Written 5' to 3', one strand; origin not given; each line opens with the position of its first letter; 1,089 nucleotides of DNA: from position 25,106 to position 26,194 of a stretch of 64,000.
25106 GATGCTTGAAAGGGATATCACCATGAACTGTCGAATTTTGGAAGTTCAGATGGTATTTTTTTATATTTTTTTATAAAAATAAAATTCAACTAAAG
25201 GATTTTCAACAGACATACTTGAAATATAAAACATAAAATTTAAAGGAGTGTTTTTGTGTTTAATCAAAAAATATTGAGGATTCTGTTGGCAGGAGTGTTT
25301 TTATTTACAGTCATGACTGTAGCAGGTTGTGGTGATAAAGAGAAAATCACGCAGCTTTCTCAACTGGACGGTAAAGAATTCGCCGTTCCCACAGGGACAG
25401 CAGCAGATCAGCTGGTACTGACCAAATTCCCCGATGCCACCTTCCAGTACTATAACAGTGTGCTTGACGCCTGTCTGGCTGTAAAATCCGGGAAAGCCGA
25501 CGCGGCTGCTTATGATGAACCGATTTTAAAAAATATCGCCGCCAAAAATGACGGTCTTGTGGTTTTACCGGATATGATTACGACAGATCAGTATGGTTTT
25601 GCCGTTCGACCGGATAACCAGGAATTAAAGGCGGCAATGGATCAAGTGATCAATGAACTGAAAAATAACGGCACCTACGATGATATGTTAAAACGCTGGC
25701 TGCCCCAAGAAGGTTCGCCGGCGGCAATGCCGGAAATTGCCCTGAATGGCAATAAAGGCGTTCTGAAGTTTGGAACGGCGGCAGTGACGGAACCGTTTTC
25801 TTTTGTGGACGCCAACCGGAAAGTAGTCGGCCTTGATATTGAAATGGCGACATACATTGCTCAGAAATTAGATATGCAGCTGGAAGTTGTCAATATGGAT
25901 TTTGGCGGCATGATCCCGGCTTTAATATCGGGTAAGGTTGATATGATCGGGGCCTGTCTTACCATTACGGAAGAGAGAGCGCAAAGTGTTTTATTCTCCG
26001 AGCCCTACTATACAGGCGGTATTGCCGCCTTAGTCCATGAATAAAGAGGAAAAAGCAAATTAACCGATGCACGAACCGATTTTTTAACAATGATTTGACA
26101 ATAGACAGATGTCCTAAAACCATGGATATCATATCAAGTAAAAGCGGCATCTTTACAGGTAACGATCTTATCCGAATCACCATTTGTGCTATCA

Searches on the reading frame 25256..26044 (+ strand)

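Call 8: search_protein_families(library=ncbifam, proteins=[window:25256-26044:+])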
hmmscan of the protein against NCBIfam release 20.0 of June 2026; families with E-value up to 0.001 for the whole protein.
window:25256-26044:+ (262 aa): 14 families
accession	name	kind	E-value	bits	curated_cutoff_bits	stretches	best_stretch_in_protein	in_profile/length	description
TIGR01096.1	3A0103s03R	subfamily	3.1e-44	151.4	256.35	2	167-260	23-116/250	lysine/arginine/ornithine ABC transporter substrate-binding protein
NF007029.0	PRK09495.1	equivalog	2.3e-35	122.5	303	2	174-261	31-117/248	glutamine ABC transporter substrate-binding protein GlnH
NF041764.1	ArtI_Ecoli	equivalog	2.6e-33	115.4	522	2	25-149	112-241/243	arginine ABC transporter substrate-binding protein ArtI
NF011583.0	PRK15007.1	subfamily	4.9e-31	107.9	358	2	169-254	22-107/243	arginine ABC transporter substrate-binding protein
NF041765.1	ArtJ_Ecoli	equivalog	2.6e-29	102.5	510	2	170-254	23-107/243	arginine ABC transporter substrate-binding protein ArtJ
NF008426.0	PRK11260.1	equivalog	7.1e-29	100.9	312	2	166-261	39-134/266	cystine ABC transporter substrate-binding protein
NF011586.0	PRK15010.1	equivalog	3.1e-21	76.1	440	2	170-253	28-111/260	lysine/arginine/ornithine ABC transporter substrate-binding protein ArgT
TIGR02995.1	ectoine_ehuB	equivalog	2.7e-17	62.9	190.9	1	167-260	32-125/275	ectoine/hydroxyectoine ABC transporter substrate-binding protein EhuB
NF011965.0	PRK15437.1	equivalog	7.1e-15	55.3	459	1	170-253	28-111/260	histidine ABC transporter substrate-binding protein HisJ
NF008112.0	PRK10859.1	equivalog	1.4e-12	46.9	354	1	166-253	41-127/483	membrane-bound lytic murein transglycosylase MltF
NF008885.0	PRK11917.1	equivalog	1.2e-11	44.7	373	1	168-261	38-135/259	bifunctional adhesin/ABC transporter aspartate/glutamate-binding protein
NF052427.1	StpK7MSMEG_1200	equivalog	1.6e-11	43.4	900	1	166-254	360-448/601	serine/threonine protein kinase StpK7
TIGR04262.1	orph_peri_GRRM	subfamily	1.2e-10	41.1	190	1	35-151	107-230/257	extracellular substrate binding-like orphan protein GrrP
NF008063.0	PRK10797.1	subfamily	2.9e-10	39.8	375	1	18-155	132-276/302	glutamate/aspartate ABC transporter substrate-binding protein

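Call 9: search_protein_families(library=pfam, proteins=[window:25256-26044:+])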
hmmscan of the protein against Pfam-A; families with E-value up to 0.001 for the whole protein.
window:25256-26044:+ (262 aa): 3 families
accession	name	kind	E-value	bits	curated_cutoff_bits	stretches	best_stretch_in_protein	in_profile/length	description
PF00497.25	SBP_bac_3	-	1.9e-34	118.7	26.4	2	170-260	1-90/132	Bacterial extracellular solute-binding proteins, family 3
PF10613.14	Lig_chan-Glu_bd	-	1.4e-09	38.5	30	1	213-261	64-112/115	Ligated ion channel L-glutamate- and glycine-binding site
PF12974.12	Phosphonate-bd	-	9.7e-09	35.4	27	1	29-147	95-228/242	ABC transporter, phosphonate, periplasmic substrate-binding protein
